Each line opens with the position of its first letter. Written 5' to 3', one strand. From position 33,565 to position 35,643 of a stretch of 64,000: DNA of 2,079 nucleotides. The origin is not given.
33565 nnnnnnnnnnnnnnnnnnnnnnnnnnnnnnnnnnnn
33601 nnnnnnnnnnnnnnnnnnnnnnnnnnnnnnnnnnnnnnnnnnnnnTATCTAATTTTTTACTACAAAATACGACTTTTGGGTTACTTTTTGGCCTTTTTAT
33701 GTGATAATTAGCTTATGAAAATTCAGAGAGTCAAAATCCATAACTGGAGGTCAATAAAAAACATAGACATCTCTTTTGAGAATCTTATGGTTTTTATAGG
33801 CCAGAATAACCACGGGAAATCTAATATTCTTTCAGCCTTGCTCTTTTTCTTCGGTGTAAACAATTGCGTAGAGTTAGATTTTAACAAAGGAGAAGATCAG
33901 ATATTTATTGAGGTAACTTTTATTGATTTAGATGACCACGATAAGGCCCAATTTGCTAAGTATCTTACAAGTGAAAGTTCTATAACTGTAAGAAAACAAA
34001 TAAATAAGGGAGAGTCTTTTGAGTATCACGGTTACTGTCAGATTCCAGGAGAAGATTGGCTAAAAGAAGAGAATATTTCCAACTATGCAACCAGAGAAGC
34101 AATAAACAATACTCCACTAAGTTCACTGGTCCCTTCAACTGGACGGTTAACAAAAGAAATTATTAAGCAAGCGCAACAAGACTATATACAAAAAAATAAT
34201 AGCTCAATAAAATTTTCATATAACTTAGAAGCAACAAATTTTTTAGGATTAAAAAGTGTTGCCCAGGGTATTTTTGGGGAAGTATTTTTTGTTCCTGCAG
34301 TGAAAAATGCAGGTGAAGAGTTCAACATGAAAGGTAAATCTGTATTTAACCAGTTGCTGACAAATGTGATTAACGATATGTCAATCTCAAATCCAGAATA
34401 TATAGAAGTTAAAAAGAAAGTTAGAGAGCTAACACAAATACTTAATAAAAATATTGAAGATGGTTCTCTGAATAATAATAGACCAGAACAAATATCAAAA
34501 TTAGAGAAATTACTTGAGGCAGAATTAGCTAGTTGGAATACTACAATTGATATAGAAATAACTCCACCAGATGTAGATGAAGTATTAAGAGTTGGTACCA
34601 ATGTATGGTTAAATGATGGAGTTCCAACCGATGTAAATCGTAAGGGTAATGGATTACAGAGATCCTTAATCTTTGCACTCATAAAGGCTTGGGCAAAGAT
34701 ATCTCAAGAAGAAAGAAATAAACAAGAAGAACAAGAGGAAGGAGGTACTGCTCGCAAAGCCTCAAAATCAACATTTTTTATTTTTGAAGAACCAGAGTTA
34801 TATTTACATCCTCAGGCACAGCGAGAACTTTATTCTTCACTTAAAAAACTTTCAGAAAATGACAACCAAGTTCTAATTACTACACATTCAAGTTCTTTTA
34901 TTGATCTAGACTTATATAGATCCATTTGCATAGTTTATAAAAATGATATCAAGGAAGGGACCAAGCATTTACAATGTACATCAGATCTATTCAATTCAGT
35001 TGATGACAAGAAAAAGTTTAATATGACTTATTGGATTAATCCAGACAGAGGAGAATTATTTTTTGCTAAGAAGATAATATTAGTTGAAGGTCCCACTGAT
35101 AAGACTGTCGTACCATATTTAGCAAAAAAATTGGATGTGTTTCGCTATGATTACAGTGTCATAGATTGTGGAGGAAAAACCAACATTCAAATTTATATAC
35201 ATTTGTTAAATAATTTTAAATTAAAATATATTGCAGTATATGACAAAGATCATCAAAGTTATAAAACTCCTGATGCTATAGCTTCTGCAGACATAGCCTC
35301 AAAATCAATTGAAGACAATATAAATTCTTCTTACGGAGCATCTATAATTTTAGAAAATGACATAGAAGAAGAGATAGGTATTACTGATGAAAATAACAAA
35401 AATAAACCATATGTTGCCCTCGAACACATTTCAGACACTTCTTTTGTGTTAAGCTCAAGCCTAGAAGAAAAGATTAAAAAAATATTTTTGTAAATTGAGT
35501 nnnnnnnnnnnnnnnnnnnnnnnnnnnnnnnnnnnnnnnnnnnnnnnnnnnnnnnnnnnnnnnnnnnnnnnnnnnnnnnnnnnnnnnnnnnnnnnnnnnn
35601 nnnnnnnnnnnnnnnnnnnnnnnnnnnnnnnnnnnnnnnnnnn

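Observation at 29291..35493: Compact defense locus on the island: MTase-MTase-nuclease operon back-to-back with an OLD-family ATPase-Toprim nuclease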

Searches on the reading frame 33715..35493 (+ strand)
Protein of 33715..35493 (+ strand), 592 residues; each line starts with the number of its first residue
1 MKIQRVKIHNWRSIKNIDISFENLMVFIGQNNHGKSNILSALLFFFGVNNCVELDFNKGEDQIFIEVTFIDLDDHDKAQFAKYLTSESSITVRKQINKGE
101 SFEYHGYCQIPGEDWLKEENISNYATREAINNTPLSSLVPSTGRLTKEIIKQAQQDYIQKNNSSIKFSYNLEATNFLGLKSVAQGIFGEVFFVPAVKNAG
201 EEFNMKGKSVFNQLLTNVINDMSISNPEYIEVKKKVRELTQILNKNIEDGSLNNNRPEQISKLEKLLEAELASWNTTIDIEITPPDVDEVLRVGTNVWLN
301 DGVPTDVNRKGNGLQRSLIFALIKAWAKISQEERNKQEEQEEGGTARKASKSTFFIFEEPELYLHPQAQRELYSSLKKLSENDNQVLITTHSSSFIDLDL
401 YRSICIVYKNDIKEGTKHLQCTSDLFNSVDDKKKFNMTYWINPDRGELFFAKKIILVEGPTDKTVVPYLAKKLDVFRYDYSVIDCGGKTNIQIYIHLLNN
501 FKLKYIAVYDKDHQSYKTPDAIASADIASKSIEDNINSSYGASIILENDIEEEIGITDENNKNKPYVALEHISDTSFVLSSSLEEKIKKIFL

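Call 4: search_protein_families(library=pfam, proteins=[window:33715-35493:+], max_evalue=0.1)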
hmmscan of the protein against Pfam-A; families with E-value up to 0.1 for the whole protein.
window:33715-35493:+ (592 aa): 10 families
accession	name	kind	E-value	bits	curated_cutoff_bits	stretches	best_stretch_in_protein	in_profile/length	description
PF13175.12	AAA_15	-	3.5e-38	132.7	32.1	1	1-396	1-374/374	AAA ATPase domain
PF13304.12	AAA_21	-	6.7e-20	72.8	27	1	24-397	1-304/304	AAA domain, putative AbiEii toxin, Type IV TA system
PF20469.4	OLD-like_TOPRIM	-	3.5e-18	66.3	23.2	1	449-512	1-67/67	Overcoming lysogenization defect protein-like, TOPRIM domain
PF11398.14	DUF2813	-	4.7e-10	39.8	21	1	1-50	1-50/372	Protein of unknown function (DUF2813)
PF02463.25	SMC_N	-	7.4e-10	39.1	40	1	3-105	2-112/220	RecF/RecN/SMC N terminal domain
PF11536.14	DUF3226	-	3.8e-05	24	27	1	452-522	1-77/208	Protein of unknown function (DUF3226)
PF13555.12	AAA_29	-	0.00021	21.4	27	1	4-58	2-56/61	P-loop containing region of AAA domain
PF13514.12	AAA_27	-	0.0015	18.6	22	1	1-73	1-78/206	AAA domain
PF25557.1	GAUT_1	-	0.054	14.2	22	0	230-268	32-70/77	Galacturonosyltransferase domain 1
PF09802.14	Sec66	-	0.097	12.7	22.1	0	233-272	83-122/180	Preprotein translocase subunit Sec66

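Call 5: search_protein_families(library=padloc, proteins=[window:33715-35493:+], max_evalue=0.1)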
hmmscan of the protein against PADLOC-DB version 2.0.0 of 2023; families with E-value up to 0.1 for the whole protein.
window:33715-35493:+ (592 aa): 120 families (the best 25 are shown)
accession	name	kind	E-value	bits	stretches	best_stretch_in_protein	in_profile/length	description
PDLC02358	Old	-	1.2e-71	240.3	2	153-531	102-469/578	Old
PDLC02979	AriA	-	3.5e-42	143.5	1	1-396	1-373/373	-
PDLC00070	GajA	-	1.8e-40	137.2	2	190-533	153-471/596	AAA ATPase domain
PDLC00067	GajA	-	7.4e-40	135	2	275-565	237-511/604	AAA ATPase domain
PDLC00085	GajA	-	3.2e-36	123.3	2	228-524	140-453/580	AAA ATPase domain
PDLC00094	GajA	-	8.5e-35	118.2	2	190-520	161-462/569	AAA ATPase domain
PDLC00062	GajA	-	3e-34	116.5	3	190-413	162-361/639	AAA ATPase domain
PDLC00096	GajA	-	4.2e-32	109.7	2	340-519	288-458/630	AAA ATPase domain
PDLC00071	GajA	-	8.2e-31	105.4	2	355-518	277-442/588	AAA ATPase domain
PDLC00090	GajA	-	2.1e-29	100.7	2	189-516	163-481/659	AAA ATPase domain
PDLC00075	GajA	-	9e-28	95.1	2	355-531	272-441/536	AAA ATPase domain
PDLC00077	GajA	-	1e-27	95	2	194-521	199-507/616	AAA ATPase domain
PDLC00066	GajA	-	1.7e-27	94.2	2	347-524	274-445/567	AAA ATPase domain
PDLC00069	GajA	-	7.5e-27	92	1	1-500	1-485/687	AAA ATPase domain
PDLC00065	GajA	-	1.1e-26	91.8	1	1-534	1-527/670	AAA ATPase domain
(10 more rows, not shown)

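Call 6: search_protein_families(library=ncbifam, proteins=[window:33715-35493:+], max_evalue=0.1)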
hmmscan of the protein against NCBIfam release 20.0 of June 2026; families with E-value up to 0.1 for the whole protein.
window:33715-35493:+ (592 aa): 18 families
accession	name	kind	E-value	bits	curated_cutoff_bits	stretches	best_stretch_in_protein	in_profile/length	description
NF038234.1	retron_eff_Eco8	equivalog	3.1e-18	65.7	250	2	1-48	1-49/679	retron Eco8 family effector endonuclease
NF047739.1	antiphage_MADS3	equivalog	4.2e-11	42.6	420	2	3-45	2-44/427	methylation-associated defense system AAA family ATPase MAD3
NF041760.1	PtuA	equivalog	2.5e-10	39.9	500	2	2-42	51-92/524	retron Ec78 anti-phage system effector ATPase PtuA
TIGR00611.2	recf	equivalog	6.5e-08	32.1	172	1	3-88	1-91/339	DNA replication/repair protein RecF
NF003034.1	PRK03918.1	equivalog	1.3e-05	23.4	700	1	1-49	1-50/878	DNA double-strand break repair ATPase Rad50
NF002572.0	PRK02224.1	equivalog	0.00071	18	1087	1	1-48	1-50/888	DNA double-strand break repair ATPase Rad50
TIGR00630.1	uvra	equivalog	0.0037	15.5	729.8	0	354-395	510-551/924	excinuclease ABC subunit UvrA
TIGR02169.1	SMC_prok_A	equivalog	0.0073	14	729.4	1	3-50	2-51/1165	chromosome segregation protein SMC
NF001503.0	PRK00349.1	equivalog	0.0079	14.2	1147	0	348-392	848-892/943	excinuclease ABC subunit UvrA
TIGR01166.1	cbiO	subfamily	0.015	14.7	211.8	0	351-392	145-186/190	cobalt ABC transporter, ATP-binding protein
TIGR04521.1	ECF_ATPase_2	equivalog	0.018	14.2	330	0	350-396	161-208/279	energy-coupling factor transporter ATPase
NF010158.0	PRK13637.1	equivalog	0.019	14.1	390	0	351-408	162-218/287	energy-coupling factor transporter ATPase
TIGR04520.1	ECF_ATPase_1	equivalog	0.026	13.9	315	0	350-393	153-197/269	energy-coupling factor transporter ATPase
NF007027.0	PRK09493.1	equivalog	0.028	13.8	379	0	349-397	152-200/240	glutamine ABC transporter ATP-binding protein GlnQ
NF041035.1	Rad50_Halo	equivalog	0.062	11.6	1000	1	1-69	1-74/883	DNA double-strand break repair ATPase Rad50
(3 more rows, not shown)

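Call 9: search_solved_structures(query=window:33715-35493:+, max_evalue=0.01, show_alignments=2)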
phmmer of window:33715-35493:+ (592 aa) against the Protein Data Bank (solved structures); distinct sequences matched with E-value up to 0.01: 24.
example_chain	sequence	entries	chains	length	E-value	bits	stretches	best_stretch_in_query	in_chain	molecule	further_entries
6p74_A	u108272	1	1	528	3.4e-23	85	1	354-515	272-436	Putative ATP-dependent endonuclease of the OLD family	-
8wy4_A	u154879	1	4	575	4.9e-09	38.3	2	350-518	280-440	Endonuclease GajA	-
8jq9_B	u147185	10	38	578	5.3e-09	38.1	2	350-518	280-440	Endonuclease GajA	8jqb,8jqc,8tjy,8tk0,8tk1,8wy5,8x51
8j4t_A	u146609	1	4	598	6.1e-09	38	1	350-518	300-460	Endonuclease GajA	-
8sm3_A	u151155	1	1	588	1.3e-08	36.9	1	350-518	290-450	Endonuclease GajA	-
6nk8_A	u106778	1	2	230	2.9e-05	25.8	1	436-512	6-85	Class 2 OLD family nuclease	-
6njv_A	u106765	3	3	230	3.6e-05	25.5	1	437-513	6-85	Xcc_CTR_I | Xcc_ctr_pt | Xcc_ctr_Hg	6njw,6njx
4nci_A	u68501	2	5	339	6e-05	24.8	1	1-159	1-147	DNA double-strand break repair Rad50 ATPase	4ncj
3qkt_A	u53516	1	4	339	6.4e-05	24.7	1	1-159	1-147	DNA double-strand break repair rad50 ATPase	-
4nch_A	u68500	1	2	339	6.4e-05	24.7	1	1-159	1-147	DNA double-strand break repair Rad50 ATPase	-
4nck_A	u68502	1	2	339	6.4e-05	24.7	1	1-159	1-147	DNA double-strand break repair Rad50 ATPase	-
3qku_A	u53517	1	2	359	8.2e-05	24.3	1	1-158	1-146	DNA double-strand break repair rad50 ATPase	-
9vkz_A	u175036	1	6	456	0.00015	23.5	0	355-396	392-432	Retron Ec78 probable ATPase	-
9vh1_D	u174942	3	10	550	0.00024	22.8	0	355-397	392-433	Retron Ec78 probable ATPase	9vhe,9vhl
1f2t_A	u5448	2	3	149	0.00049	21.8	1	1-118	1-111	RAD50 ABC-ATPASE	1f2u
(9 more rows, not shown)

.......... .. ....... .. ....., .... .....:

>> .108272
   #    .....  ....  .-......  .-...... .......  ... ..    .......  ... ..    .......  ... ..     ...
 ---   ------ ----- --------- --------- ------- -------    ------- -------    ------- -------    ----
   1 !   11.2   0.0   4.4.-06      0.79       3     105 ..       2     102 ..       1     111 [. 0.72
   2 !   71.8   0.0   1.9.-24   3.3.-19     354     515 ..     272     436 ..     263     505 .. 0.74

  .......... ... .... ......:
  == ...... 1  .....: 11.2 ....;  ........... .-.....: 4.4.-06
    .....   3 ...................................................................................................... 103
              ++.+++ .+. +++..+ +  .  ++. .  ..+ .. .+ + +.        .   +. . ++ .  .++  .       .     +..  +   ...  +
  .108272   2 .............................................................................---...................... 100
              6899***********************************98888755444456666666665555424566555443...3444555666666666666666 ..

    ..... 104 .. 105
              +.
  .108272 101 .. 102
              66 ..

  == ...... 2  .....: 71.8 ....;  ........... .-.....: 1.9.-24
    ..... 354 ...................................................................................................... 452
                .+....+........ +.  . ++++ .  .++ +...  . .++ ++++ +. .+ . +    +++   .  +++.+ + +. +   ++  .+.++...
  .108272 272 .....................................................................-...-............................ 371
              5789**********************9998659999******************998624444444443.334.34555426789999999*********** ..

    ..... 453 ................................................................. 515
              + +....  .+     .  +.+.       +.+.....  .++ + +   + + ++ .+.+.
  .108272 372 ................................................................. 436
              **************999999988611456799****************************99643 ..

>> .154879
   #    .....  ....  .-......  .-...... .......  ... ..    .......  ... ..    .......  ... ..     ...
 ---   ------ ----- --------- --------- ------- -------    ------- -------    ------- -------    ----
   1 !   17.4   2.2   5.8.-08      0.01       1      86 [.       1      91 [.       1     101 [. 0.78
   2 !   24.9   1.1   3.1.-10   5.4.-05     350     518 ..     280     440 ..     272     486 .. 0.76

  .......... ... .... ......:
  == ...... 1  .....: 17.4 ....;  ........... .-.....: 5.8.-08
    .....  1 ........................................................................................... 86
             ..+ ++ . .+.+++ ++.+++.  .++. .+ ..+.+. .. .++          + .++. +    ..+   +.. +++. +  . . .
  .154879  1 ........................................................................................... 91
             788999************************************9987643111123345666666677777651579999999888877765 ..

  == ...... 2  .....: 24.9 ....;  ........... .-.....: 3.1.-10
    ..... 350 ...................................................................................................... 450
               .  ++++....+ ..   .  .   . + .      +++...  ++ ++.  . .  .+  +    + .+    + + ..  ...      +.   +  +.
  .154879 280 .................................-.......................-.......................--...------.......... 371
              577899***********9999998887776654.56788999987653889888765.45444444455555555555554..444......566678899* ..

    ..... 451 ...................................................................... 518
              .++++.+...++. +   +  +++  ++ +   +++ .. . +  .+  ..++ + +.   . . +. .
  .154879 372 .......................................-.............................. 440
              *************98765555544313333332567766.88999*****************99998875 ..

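Call 17: find_homologous_proteins(query=window:33715-35493:+)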
Query window:33715-35493:+ (592 aa): 1515 proteins with E <= 0.001 among 8000 candidates; the best 120 are listed.
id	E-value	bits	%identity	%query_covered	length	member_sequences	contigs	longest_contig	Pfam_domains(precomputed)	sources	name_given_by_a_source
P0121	0.0e+0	1317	100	100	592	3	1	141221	PF20469.5,PF11398.15,PF13175.13,PF02463.26,PF13304.13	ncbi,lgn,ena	-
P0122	0.0e+0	1155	85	100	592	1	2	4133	PF20469.5,PF11398.15,PF13175.13,PF02463.26,PF13304.13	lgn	-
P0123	0.0e+0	1128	83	100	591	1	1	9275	PF20469.5,PF11398.15,PF13175.13,PF02463.26,PF13304.13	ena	-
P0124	0.0e+0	1124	84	100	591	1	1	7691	PF20469.5,PF11398.15,PF13175.13,PF02463.26,PF13304.13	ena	-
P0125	0.0e+0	1011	74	100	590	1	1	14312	PF20469.5,PF11398.15,PF13175.13,PF13476.13,PF02463.26,PF13304.13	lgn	-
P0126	0.0e+0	1010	74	100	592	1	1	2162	PF20469.5,PF11398.15,PF13175.13,PF02463.26,PF13304.13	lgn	-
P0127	0.0e+0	1010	74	100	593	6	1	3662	PF20469.5,PF11398.15,PF13175.13,PF02463.26,PF13304.13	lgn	-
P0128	4.7e-298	1007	74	100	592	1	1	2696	PF20469.5,PF11398.15,PF13175.13,PF02463.26,PF13304.13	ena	-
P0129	1.5e-292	989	70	100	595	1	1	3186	PF20469.5,PF11398.15,PF13175.13,PF13476.13,PF02463.26,PF13304.13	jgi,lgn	-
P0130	6.8e-292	987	73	100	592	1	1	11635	PF20469.5,PF11398.15,PF13175.13,PF02463.26,PF13304.13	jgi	jgi:hypothetical protein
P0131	1.8e-290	982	70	100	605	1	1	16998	PF20469.5,PF11398.15,PF13175.13,PF13476.13,PF02463.26,PF13304.13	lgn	-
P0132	1.9e-290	982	72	100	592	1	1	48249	PF20469.5,PF11398.15,PF13175.13,PF02463.26,PF13304.13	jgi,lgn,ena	-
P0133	1.2e-289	979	73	100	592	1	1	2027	PF20469.5,PF11398.15,PF13175.13,PF13476.13,PF02463.26,PF13304.13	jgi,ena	-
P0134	2.3e-289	979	73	100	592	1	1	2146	PF20469.5,PF11398.15,PF13175.13,PF13476.13,PF02463.26,PF13304.13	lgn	-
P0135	1.1e-288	976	71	100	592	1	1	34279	PF20469.5,PF11398.15,PF13175.13,PF02463.26,PF13304.13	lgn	-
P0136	1.3e-287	973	72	100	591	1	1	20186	PF20469.5,PF11398.15,PF13175.13,PF02463.26,PF13304.13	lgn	-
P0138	1.4e-286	969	71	100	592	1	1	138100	PF20469.5,PF11398.15,PF13175.13,PF02463.26,PF13304.13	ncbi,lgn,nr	ncbi:MAG: AAA family ATPase [Candidatus Shapirobacteria bacterium]|nr:AAA family ATPase [Candidatus 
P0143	3.7e-280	948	70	100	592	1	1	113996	PF20469.5,PF11398.15,PF13175.13,PF13476.13,PF02463.26,PF13304.13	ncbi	-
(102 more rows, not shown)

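Call 18: find_encoding_contigs(protein=P0123, flank=8000, max_places=2)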
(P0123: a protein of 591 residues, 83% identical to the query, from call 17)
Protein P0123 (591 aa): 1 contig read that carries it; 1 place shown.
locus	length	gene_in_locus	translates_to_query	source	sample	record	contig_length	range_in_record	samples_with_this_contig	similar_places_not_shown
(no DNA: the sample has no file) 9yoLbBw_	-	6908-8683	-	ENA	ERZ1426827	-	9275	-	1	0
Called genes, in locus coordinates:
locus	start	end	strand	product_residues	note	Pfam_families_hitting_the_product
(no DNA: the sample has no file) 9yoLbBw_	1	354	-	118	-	?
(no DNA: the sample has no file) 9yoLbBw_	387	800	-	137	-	-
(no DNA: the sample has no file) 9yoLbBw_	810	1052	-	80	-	-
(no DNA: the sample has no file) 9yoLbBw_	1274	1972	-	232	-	-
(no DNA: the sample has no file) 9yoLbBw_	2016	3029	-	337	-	-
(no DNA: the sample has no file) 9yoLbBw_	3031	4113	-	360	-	-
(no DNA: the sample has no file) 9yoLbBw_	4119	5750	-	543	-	PF01555:N6_N4_Mtase, PF01170:UPF0020 (faint), PF01555:N6_N4_Mtase (weak)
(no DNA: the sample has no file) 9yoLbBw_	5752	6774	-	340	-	PF01555:N6_N4_Mtase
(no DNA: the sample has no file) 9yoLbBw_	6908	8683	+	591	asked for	PF02463:SMC_N (weak), PF11398:DUF2813 (weak), PF13175:AAA_15, PF13304:AAA_21, PF20469:OLD-like_TOPRIM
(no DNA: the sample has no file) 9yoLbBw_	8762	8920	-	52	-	-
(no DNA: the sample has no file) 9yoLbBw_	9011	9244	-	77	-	-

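Call 19: find_encoding_contigs(protein=P0132, flank=8000, max_places=2)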
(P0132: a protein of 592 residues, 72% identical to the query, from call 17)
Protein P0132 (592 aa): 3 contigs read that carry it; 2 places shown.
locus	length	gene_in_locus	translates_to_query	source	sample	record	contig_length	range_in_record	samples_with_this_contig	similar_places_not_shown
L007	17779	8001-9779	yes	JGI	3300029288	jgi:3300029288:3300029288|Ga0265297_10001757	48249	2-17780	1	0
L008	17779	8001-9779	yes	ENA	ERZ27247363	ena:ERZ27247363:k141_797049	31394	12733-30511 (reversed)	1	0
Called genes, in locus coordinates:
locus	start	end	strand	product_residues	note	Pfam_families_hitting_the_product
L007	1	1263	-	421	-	?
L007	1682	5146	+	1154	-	-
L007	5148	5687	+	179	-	-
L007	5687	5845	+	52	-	-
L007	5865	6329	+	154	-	-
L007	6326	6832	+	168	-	-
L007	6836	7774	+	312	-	PF02810:SEC-C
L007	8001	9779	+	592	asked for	PF02463:SMC_N (faint), PF11398:DUF2813 (faint), PF13175:AAA_15, PF13304:AAA_21, PF20469:OLD-like_TOPRIM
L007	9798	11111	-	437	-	PF00239:Resolvase, PF07508:Recombinase, PF13408:Zn_ribbon_recom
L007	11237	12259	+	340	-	PF01555:N6_N4_Mtase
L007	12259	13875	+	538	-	PF01555:N6_N4_Mtase, PF01170:UPF0020 (faint), PF01555:N6_N4_Mtase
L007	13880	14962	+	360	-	-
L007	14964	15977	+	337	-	-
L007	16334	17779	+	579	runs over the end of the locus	-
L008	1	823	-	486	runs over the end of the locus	-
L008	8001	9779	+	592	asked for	PF02463:SMC_N (faint), PF11398:DUF2813 (faint), PF13175:AAA_15, PF13304:AAA_21, PF20469:OLD-like_TOPRIM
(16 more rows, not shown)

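Call 20: find_encoding_contigs(protein=P0138, flank=8000, max_places=2)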
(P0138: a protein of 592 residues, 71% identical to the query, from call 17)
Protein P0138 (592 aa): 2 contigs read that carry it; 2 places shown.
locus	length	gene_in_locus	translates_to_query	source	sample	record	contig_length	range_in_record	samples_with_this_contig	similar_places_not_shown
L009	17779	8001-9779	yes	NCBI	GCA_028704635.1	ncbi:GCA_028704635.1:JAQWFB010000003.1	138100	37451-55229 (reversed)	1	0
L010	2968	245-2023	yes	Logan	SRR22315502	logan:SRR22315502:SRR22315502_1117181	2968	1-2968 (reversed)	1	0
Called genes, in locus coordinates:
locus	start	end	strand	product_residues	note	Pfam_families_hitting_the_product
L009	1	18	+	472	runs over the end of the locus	PF00206:Lyase_1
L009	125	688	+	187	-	PF00210:Ferritin (weak), PF02915:Rubrerythrin, PF21349:RUBY_RBDX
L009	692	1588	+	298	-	PF13593:SBF_like, PF01758:SBF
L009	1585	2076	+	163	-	PF01467:CTP_transf_like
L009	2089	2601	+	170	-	PF00293:NUDIX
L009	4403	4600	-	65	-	-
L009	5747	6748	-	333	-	-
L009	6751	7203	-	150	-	-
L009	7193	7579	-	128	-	-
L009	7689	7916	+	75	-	PF13560:HTH_31, PF12844:HTH_19, PF13443:HTH_26, PF01381:HTH_3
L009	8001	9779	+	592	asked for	PF02463:SMC_N (faint), PF11398:DUF2813 (faint), PF13175:AAA_15, PF13304:AAA_21, PF20469:OLD-like_TOPRIM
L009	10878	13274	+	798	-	PF05154:TM2, PF01443:Viral_helicase1 (faint), PF00580:UvrD-helicase, PF13245:AAA_19, PF13604:AAA_30 (faint), PF13087:AAA_12 (faint), PF13361:UvrD_C, PF13538:UvrD_C_2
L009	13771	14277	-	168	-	-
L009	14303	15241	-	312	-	PF02743:dCache_1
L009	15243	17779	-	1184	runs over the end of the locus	PF13229:Beta_helix (weak), PF00041:fn3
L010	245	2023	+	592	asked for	PF02463:SMC_N (faint), PF11398:DUF2813 (faint), PF13175:AAA_15, PF13304:AAA_21, PF20469:OLD-like_TOPRIM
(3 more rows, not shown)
